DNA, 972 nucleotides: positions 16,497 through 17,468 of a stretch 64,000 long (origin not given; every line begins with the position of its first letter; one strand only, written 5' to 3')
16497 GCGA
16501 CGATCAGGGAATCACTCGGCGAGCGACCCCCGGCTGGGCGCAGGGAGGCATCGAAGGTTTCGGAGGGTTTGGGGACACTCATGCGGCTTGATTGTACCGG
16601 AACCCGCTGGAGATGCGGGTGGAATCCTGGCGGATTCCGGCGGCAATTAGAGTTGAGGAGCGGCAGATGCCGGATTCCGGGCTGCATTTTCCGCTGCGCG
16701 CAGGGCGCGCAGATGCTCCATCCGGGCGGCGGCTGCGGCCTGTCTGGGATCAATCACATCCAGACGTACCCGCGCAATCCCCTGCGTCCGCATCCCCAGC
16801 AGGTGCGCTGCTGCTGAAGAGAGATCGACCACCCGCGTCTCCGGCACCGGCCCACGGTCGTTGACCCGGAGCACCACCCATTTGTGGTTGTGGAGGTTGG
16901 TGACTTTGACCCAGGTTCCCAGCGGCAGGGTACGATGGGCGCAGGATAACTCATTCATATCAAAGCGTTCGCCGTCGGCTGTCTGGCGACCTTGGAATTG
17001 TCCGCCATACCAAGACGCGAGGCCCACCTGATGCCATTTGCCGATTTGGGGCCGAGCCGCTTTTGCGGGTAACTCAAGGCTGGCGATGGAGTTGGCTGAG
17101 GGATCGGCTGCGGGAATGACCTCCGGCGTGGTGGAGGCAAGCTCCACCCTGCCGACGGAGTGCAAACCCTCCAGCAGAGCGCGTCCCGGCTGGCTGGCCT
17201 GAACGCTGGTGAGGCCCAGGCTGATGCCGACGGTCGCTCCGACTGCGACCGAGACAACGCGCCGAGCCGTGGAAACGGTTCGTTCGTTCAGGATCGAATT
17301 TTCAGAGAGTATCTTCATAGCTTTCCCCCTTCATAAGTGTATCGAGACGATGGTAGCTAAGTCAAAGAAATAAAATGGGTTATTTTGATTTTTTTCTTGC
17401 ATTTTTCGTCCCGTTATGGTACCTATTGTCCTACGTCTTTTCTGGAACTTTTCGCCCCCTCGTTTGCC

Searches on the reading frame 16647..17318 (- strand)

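Call 4: search_protein_families(library=pfam, proteins=[window:16647-17318:-])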
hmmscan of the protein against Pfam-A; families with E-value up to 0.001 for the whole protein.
window:16647-17318:- (223 aa): 1 family
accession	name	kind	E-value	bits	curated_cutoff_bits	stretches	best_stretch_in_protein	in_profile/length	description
PF03330.24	DPBB_1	-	9.4e-21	74.3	28.8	1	97-185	2-82/83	Lytic transglycolase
